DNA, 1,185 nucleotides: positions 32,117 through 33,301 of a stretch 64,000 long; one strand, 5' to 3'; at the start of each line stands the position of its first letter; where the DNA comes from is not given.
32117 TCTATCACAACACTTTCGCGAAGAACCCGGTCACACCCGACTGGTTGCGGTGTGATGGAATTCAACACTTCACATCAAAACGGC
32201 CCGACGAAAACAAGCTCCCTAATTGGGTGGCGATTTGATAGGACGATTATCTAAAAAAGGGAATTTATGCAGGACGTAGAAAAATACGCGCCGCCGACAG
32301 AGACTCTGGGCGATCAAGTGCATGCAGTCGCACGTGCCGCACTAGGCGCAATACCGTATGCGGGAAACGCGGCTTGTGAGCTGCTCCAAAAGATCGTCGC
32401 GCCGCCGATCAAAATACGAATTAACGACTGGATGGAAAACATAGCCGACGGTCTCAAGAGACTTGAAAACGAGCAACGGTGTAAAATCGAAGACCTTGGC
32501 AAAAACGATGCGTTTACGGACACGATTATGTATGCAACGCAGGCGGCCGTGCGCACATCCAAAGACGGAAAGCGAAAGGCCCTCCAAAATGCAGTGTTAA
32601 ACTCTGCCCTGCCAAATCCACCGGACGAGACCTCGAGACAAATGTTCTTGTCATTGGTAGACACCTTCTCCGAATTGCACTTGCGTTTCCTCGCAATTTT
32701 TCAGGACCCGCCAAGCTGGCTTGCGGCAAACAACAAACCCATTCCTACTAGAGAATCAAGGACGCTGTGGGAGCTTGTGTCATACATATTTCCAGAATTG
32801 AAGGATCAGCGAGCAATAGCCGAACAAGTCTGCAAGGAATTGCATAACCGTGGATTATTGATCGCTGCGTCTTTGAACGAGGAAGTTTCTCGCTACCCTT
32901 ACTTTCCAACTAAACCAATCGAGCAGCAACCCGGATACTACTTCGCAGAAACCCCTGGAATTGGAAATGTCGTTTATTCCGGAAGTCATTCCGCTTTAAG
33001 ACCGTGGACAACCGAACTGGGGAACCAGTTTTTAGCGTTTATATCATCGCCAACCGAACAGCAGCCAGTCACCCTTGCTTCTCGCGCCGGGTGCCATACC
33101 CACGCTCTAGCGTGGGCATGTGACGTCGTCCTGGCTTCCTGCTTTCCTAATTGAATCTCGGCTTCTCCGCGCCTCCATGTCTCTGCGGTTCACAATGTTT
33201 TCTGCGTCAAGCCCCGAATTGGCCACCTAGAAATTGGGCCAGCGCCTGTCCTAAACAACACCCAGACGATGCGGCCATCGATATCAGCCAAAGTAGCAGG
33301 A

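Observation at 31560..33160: Low-GC two-gene islet after clpB: PD-(D/E)xK nuclease-like protein plus an orphan, a candidate defence or toxin module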

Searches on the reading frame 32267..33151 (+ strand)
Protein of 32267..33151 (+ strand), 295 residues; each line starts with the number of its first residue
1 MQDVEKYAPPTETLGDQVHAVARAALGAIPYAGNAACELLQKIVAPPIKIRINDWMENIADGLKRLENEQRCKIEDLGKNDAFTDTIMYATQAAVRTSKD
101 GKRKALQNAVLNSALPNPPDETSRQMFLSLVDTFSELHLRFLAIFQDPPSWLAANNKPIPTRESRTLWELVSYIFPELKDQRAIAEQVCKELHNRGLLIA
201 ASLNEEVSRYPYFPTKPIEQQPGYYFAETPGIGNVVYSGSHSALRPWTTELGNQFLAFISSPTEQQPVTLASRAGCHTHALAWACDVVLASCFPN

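Call 8: search_protein_families(library=pfam, proteins=[window:32267-33151:+], max_evalue=1)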
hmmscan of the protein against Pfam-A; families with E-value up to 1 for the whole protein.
seq(295 aa): 1 family
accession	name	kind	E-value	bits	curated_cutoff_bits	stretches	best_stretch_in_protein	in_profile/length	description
PF23787.1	DUF7172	-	0.0074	16.5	27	1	121-169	141-189/201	Domain of unknown function (DUF7172)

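Call 9: search_protein_families(library=padloc, proteins=[window:32267-33151:+], max_evalue=1)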
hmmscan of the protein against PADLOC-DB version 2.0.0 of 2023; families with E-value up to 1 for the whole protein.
seq(295 aa): 0 families

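Call 10: search_protein_families(library=ncbifam, proteins=[window:32267-33151:+], max_evalue=1)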
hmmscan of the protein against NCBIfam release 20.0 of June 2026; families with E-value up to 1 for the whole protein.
seq(295 aa): 0 families

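Call 11: search_protein_families(library=phrogs, proteins=[window:32267-33151:+], max_evalue=1)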
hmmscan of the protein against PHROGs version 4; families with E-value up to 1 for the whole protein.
seq(295 aa): 3 families
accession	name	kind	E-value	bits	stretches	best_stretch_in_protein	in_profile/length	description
phrog_26838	-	unknown function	0.0001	23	1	18-146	10-135/221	-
phrog_14849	-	unknown function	0.065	14.4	1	84-136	7-58/93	-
phrog_24735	-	unknown function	0.34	11.8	1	186-247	49-109/199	-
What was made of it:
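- On PHROG 26838: gene 2: The window copy matches at E = 1e-4 (23 bits) over residues 18-146 (call 11).
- Closest known: PHROG 26838, a phage protein family of unknown function. Same: The window copy matches at E = 1e-4 over residues 18-146 (call 11).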

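Call 13: find_homologous_proteins(query=window:32267-33151:+, max_evalue=0.01)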
Query seq(295 aa) (295 aa): 19 proteins with E <= 0.01 among 1747 candidates.
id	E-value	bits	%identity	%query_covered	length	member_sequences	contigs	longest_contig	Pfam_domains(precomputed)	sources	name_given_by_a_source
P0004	3.5e-198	675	100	100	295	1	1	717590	-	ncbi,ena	-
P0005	7.4e-85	303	50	89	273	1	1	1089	-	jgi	jgi:hypothetical protein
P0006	5.8e-82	294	51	89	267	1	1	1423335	-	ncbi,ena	-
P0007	5.3e-67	245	44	88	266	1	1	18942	-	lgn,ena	-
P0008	9.8e-67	244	47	89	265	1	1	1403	-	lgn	-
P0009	2.6e-52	196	40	89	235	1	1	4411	-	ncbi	-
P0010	2.7e-52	196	41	89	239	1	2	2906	-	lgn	-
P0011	3.7e-50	189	38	90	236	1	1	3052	-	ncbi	-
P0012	3.7e-50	189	40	87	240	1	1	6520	-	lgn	-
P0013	3.1e-48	183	37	89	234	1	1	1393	-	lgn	-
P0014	3.5e-39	153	36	90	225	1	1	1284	-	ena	-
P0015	1.5e-38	151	38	90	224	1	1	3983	-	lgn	-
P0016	4.2e-38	150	35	90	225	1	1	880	-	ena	-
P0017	4.1e-37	146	38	84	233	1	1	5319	-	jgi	jgi:hypothetical protein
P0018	1.0e-36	145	52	49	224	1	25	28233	-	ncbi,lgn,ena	-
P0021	2.0e-31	128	34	80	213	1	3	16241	-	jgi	jgi:hypothetical protein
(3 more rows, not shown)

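Call 16: find_encoding_contigs(protein=P0006, flank=6000, max_places=3)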
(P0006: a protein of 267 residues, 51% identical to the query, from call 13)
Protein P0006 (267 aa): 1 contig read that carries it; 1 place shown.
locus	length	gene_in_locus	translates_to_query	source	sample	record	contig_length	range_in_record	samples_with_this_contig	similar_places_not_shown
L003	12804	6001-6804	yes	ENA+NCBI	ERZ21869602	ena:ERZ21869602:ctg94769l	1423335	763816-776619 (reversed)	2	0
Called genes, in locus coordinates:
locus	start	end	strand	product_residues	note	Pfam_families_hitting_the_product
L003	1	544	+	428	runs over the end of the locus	PF06689:zf-C4_ClpX, PF05496:RuvB_N (weak), PF01078:Mg_chelatase (faint), PF07724:AAA_2, PF13401:AAA_22 (faint), PF00004:AAA, PF07728:AAA_5 (faint), PF10431:ClpB_D2-small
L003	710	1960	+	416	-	PF13181:TPR_8 (faint), PF13424:TPR_12 (faint), PF14559:TPR_19 (faint), PF13174:TPR_6 (faint), PF13428:TPR_14 (faint), PF00515:TPR_1 (weak), PF07719:TPR_2, PF04205:FMN_bind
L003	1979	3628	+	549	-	PF12801:Fer4_5, PF12797:Fer4_2 (faint), PF12837:Fer4_6 (faint), PF12838:Fer4_7 (faint), PF13183:Fer4_8 (faint), PF12801:Fer4_5, PF25160:LdpA_Fe-S-bd (weak), PF00037:Fer4 (weak), +5 more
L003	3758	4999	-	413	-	PF13562:NTP_transf_4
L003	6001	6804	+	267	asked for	-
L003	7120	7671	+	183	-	PF17032:Zn_ribbon_15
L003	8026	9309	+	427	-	-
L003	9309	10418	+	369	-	-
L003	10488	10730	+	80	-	-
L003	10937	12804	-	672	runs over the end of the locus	PF13517:FG-GAP_3 (faint)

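Call 17: find_encoding_contigs(protein=P0007, flank=6000, max_places=3)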
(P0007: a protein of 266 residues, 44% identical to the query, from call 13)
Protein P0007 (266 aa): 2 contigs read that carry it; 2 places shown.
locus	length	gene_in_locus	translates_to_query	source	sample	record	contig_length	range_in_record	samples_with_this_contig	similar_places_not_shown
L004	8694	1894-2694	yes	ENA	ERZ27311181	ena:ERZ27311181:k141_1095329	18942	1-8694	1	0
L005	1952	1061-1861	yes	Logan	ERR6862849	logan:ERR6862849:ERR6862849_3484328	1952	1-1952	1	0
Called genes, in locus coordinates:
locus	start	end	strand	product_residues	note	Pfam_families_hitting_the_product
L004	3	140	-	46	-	?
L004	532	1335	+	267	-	PF21959:DUF6923 (faint), PF14339:DUF4394 (faint)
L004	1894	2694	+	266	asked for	-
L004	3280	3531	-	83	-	-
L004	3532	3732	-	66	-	-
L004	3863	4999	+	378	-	PF00483:NTP_transferase, PF12804:NTP_transf_3, PF22640:ManC_GMP_beta-helix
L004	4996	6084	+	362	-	-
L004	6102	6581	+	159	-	PF03652:RuvX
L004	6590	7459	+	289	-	PF01370:Epimerase, PF02254:TrkA_N, PF04321:RmlD_sub_bind (weak), PF13460:NAD_binding_10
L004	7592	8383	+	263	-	PF00753:Lactamase_B, PF19583:ODP (faint)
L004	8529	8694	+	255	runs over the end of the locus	PF02661:Fic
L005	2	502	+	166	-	?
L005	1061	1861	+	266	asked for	-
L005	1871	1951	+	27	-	?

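Call 18: find_encoding_contigs(protein=P0018, flank=6000, max_places=5)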
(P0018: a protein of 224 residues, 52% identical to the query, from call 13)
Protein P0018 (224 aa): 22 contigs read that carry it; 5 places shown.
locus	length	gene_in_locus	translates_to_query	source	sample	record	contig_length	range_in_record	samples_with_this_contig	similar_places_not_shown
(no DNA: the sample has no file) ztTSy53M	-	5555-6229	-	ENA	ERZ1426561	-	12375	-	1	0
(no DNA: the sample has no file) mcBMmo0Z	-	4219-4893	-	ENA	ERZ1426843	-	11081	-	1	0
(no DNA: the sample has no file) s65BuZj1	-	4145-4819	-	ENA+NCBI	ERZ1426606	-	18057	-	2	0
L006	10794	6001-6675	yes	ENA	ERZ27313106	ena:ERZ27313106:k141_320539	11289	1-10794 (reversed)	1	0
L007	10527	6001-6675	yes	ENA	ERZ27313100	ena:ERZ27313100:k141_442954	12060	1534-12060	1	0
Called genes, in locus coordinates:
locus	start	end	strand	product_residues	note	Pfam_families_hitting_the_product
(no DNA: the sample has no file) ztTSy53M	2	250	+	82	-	?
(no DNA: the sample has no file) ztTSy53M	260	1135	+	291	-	PF00701:DHDPS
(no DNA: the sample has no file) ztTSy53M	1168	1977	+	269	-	PF01113:DapB_N, PF05173:DapB_C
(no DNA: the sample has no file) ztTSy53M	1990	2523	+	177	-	PF01288:HPPK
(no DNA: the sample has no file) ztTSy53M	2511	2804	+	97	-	PF04945:YHS (weak)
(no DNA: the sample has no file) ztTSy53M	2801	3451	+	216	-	PF00923:TAL_FSA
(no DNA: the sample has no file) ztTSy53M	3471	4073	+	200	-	PF01066:CDP-OH_P_transf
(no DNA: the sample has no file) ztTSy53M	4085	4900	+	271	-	PF12146:Hydrolase_4, PF00561:Abhydrolase_1 (weak), PF12697:Abhydrolase_6 (weak)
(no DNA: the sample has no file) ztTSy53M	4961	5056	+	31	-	-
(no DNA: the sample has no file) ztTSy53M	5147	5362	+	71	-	-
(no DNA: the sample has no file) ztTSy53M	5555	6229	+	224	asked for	-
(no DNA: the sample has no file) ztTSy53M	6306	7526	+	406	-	-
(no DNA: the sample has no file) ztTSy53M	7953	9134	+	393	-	PF00155:Aminotran_1_2, PF01053:Cys_Met_Meta_PP (weak)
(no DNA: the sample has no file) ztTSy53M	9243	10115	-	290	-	PF00929:RNase_T, PF16473:Rv2179c-like (faint)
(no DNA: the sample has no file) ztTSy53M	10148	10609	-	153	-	-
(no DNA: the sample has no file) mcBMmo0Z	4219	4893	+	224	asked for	-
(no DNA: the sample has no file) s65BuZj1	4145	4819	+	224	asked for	-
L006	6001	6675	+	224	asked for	-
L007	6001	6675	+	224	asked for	-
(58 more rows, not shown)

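Call 19: find_encoding_contigs(protein=P0021, flank=6000, max_places=3)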
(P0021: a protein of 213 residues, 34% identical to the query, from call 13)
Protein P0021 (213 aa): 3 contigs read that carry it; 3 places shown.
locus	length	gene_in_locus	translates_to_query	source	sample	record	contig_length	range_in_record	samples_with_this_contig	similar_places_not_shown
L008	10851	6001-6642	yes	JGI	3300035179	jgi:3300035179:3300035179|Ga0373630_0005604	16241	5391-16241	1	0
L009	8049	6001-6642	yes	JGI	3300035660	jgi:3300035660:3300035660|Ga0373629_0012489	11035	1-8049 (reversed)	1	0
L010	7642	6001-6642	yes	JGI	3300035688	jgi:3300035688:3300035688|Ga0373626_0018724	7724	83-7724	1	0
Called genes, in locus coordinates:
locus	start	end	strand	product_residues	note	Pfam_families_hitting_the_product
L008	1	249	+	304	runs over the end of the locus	-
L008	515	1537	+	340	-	PF08240:ADH_N, PF16912:Glu_dehyd_C, PF00107:ADH_zinc_N, PF13602:ADH_zinc_N_2 (weak)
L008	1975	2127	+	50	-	-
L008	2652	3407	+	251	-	PF13365:Trypsin_2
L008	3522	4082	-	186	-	-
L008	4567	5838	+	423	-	-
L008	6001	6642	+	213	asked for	-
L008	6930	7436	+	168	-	-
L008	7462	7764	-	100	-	PF11746:DUF3303 (weak), PF08734:GYD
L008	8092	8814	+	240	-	PF01791:DeoC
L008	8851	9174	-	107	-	PF14552:Tautomerase_2, PF01361:Tautomerase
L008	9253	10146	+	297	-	PF00892:EamA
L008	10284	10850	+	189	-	?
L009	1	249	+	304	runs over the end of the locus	-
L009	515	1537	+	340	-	PF08240:ADH_N, PF16912:Glu_dehyd_C, PF00107:ADH_zinc_N, PF13602:ADH_zinc_N_2 (weak)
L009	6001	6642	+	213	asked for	-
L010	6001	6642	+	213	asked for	-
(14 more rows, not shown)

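Call 23: find_encoding_contigs(protein=P0004, flank=10000, max_places=3)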
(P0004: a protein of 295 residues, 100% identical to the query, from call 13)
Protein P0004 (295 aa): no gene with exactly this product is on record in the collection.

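Call 42: predict_structure(alignment_id=A2)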
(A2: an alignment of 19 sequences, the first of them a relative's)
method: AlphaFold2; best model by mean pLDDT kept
length: 295 residues; sequences in the alignment: 19
mean_pLDDT: 78.9   pTM: 0.70
mean pLDDT of the five models: 78.9, 78.0, 75.4, 74.7, 73.9
residues with pLDDT >= 90: 154; 70-90: 45; 50-70: 56; < 50: 40
segments of 3 or more residues with pLDDT < 50: 229-233, 235-238, 267-295
pLDDT, mean of each block of 10 residues (from residue 1): 53 68 60 73 85 95 95 94 96 94 96 94 96 96 94 90 87 94 97 94 79 63 54 49 84 94 58 37 40 37
secondary structure, 60 per line:
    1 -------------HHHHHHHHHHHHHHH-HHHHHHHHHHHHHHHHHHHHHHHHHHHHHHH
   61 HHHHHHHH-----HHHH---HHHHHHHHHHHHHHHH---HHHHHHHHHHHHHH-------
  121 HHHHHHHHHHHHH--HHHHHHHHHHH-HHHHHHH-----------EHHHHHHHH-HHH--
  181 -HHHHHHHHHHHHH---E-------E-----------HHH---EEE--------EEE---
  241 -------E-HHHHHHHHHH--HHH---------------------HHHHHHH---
elements in order: H14-28 H30-68 H74-77 H81-96 H100-113 H121-133 H136-146 H148-154 H167-174 H182-194 E224-226 E235-237 H250-259 H286-292
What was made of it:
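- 32267..33065 (+): Gene 2, the family-homologous part (residues 1-266): an intact all-helical protein of the PHROG 26838-like family. AlphaFold model has pLDDT 78.9 and is all-helical (call 42).
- Checked: Gene 2 is predicted all-helical (call 42).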

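Call 44: fold_search(model_id=the predicted structure, library=pdb)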
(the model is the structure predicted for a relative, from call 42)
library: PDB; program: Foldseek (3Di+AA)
matches with E <= 10: 17; with E <= 0.001: 0
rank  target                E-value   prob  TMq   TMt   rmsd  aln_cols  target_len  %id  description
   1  7upq_J                3.4e+00  0.13  0.22  0.31  13.8       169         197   12  Crystal structure of designed heterotrimeric assembly DHT03_1arm_A21/B/C (released 2022-12-14)
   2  7upp_A                4.3e+00  0.11  0.22  0.21  12.8       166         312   14  Crystal structure of designed heterotrimeric assembly DHT03_2arm_A21/B21/C long (released 2022-12-14)
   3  7upq_A                4.7e+00  0.06  0.17  0.24  13.7       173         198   12  Crystal structure of designed heterotrimeric assembly DHT03_1arm_A21/B/C (released 2022-12-14)
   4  8v2d_J                5.0e+00  0.11  0.21  0.20  15.7       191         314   16  Computational Designed Nanocage O43_129 (released 2024-03-13)
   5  6mcp_C                5.3e+00  0.05  0.15  0.10  11.9       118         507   11  L. pneumophila effector kinase LegK7 (AMP-PNP bound) in complex with human MOB1A (released 2019-09-04)
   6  6sqg_E                5.5e+00  0.03  0.11  0.15  13.9       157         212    8  Crystal structure of viral rhodopsin OLPVRII (released 2019-11-06)
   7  8hvj_B                6.2e+00  0.03  0.13  0.14  20.2       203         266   12  The structure of the E. coli mRNA endoonuclease YiCC (released 2023-12-27)
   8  6mcp_A                6.9e+00  0.04  0.15  0.10  11.8       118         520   11  L. pneumophila effector kinase LegK7 (AMP-PNP bound) in complex with human MOB1A (released 2019-09-04)
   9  7dgw                  7.2e+00  0.07  0.13  0.34   8.5        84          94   21  De novo designed protein H4A2S (released 2021-11-24)
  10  2rai_A                7.2e+00  0.02  0.10  0.08  26.3       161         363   14  The PX-BAR membrane remodeling unit of Sorting Nexin 9 (released 2007-12-11)
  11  5ern_B                8.5e+00  0.03  0.17  0.17  17.9       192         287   14  Crystal structure of elongation domain of Phomopsis amygdali fusicoccadiene synthase (released 2016-01-20)
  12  5vju                  8.5e+00  0.02  0.11  0.16  20.2       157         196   13  De Novo Photosynthetic Reaction Center Protein Variant Equipped with His-Tyr H-bond, Heme B, and Cd(II) ions (released 2018-04-25)
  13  9wyv_A                9.0e+00  0.02  0.13  0.13  18.6       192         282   13  Cryo-EM structure of EvAS (released 2026-02-11)
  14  7ruu_A                9.5e+00  0.01  0.10  0.16  13.8       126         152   10  Structure of Human ATP:Cobalamin Adenosyltransferase R190C bound to adenosylcobalamin (released 2021-11-24)
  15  6y2r_A                1.0e+01  0.02  0.11  0.10   9.0        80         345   14  Escherichia coli R255A RnlA endoribonuclease (single alanine mutant of RnlA) (released 2021-05-12)
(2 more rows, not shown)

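Call 46: search_protein_families(library=pfam, alignment_id=A2, max_evalue=0.1)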
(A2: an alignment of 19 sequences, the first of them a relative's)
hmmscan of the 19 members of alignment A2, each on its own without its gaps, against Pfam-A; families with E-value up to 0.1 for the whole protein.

A. member 1, P0004 (295 aa): 1 family
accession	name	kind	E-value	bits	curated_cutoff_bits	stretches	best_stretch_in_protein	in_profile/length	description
PF23787.1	DUF7172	-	0.0074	16.5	27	1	121-169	141-189/201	Domain of unknown function (DUF7172)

B. families by the number of members that match (of 19 scanned): 10 families
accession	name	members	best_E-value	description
PF20321.3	DUF6616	4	0.0003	Family of unknown function (DUF6616)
PF23590.1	NOT1_connector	2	0.013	CCR4-NOT transcription complex subunit 1, NOT1_connector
PF14337.13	Abi_alpha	1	0.0055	Abortive infection alpha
PF23787.1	DUF7172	1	0.0074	Domain of unknown function (DUF7172)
PF10018.14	Med4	1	0.017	Vitamin-D-receptor interacting Mediator subunit 4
PF25097.1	ARM_Cnot1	1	0.019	Cnot1 ARM repeat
PF05235.19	CHAD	1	0.062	CHAD domain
PF12659.13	Stn1_C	1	0.074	Telomere capping C-terminal wHTH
PF07176.17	DUF1400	1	0.075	Alpha/beta hydrolase of unknown function (DUF1400)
PF08687.16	ASD2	1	0.083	Apx/Shroom domain ASD2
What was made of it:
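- On Abi_alpha (PF14337) abortive-infection family: gene 2: Only 1 of 19 homologs matches, at E = 0.0055 (call 46).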

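Call 79: search_solved_structures(query=A2, max_evalue=10, show_alignments=1)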
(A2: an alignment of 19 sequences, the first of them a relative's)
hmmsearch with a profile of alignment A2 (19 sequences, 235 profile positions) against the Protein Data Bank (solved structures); distinct sequences matched with E-value up to 10: 2.
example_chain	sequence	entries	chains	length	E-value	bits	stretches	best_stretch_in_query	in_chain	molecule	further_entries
3fwc_B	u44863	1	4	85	0.071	15.9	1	157-217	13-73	Nuclear mRNA export protein SAC3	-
4m1p_A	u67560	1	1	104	0.13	15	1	46-117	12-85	Copper-sensitive operon repressor (CsoR)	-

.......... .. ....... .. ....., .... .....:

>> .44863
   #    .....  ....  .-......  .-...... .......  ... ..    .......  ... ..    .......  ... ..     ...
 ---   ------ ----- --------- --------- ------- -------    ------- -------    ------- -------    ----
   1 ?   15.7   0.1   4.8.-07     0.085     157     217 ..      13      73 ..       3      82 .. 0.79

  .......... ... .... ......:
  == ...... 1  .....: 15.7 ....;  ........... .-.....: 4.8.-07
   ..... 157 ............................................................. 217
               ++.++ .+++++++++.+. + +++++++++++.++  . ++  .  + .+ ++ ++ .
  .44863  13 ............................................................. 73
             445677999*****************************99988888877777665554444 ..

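Call 81: fold_search(model_id=the predicted structure, library=viral)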
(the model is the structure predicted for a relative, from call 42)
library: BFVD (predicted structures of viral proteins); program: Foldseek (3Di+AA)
matches with E <= 10: 39; with E <= 0.001: 0
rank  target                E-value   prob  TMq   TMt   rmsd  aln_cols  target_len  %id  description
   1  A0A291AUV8            2.0e-01  0.84  0.36  0.44   7.4       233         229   13  (no name in the UniProt tables at hand)
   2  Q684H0                1.9e+00  0.06  0.12  0.22  17.4       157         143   15  (no name in the UniProt tables at hand)
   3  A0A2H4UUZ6            2.2e+00  0.05  0.14  0.11  21.2       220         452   10  Uncharacterized protein [Bodo saltans virus]
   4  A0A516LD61            2.3e+00  0.04  0.14  0.20  19.2       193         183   11  (no name in the UniProt tables at hand)
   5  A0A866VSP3            2.6e+00  0.05  0.14  0.12  15.6       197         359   11  G protein-coupled receptor-4B [Elephant endotheliotropic herpesvirus 3A]
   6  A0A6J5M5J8            2.7e+00  0.07  0.17  0.18  21.7       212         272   16  Scaffolding protein [uncultured Caudovirales phage]
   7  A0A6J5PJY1            3.0e+00  0.09  0.19  0.09  13.8       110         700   19  Archaeal primase DnaG/twinkle, TOPRIM domain [uncultured Caudovirales phage]
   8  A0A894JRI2            3.0e+00  0.08  0.14  0.13  19.8       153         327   14  (no name in the UniProt tables at hand)
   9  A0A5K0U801            3.0e+00  0.02  0.11  0.10  16.8       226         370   15  Uncharacterized protein [Yasminevirus sp. GU-2018]
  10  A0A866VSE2            3.9e+00  0.05  0.12  0.13  15.3       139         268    9  Protein E14.1 [Elephant endotheliotropic herpesvirus 3A]
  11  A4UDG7                3.9e+00  0.01  0.10  0.15  13.4       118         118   16  Protein Rev [Simian immunodeficiency virus]
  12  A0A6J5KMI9            4.6e+00  0.01  0.11  0.05  16.7       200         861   14  PcfJ-like protein [uncultured Caudovirales phage]
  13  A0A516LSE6            5.1e+00  0.05  0.16  0.13  13.7       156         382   10  (no name in the UniProt tables at hand)
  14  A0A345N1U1            5.1e+00  0.02  0.14  0.12  21.5       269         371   10  (no name in the UniProt tables at hand)
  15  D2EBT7                5.4e+00  0.02  0.13  0.16  28.2       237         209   14  Predicted phage virion protein [Pseudomonas phage phi2]
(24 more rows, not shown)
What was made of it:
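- Tried and rejected: Fold searches for gene 2 against PDB and BFVD gave nothing at E<=0.001 (calls 44, 81).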

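Call 82: search_protein_families(library=phrogs, alignment_id=A2, max_evalue=0.01)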
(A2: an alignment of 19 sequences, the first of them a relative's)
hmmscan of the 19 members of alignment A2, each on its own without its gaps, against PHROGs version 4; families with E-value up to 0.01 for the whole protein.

A. member 1, P0004 (295 aa): 1 family
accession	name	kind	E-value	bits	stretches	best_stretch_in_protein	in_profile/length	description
phrog_26838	-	unknown function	0.0001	23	1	18-146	10-135/221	-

B. families by the number of members that match (of 19 scanned): 3 families
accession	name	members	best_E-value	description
phrog_26838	-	19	1.2e-15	-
phrog_11520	-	3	1.1e-05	-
phrog_14849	-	2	0.0066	-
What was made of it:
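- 32267..33065 (+): All 19 members hit phrog_26838, best E = 1.2e-15, window copy E = 1e-4 (calls 11, 82).
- On PHROG 26838: gene 2: All 19 homologs match, best E = 1.2e-15 (call 82).
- Closest known: PHROG 26838, a phage protein family of unknown function. Same: All 19 gene-2 homologs match it, best E = 1.2e-15 (call 82).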

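Call 83: search_dna_similar(query=window:32267-33061:+, collection=phages, mode=protein, max_evalue=0.01)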
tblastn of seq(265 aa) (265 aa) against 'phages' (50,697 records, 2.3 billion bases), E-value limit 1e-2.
Records with a match: 1; places in all: 1; records where one place covers at least 80% of the query: 0.
Best place of each record, by identity: <60% 1.
By first word of the organism name: Pseudomonas 1.
By host as written in the record: Pseudomonas aeruginosa PACL 1.
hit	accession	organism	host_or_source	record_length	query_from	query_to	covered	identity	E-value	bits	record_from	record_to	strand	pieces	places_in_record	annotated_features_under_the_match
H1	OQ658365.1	Pseudomonas phage sp.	Pseudomonas aeruginosa PACL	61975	3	209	78%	33.8%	9e-31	126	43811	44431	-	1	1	hypothetical protein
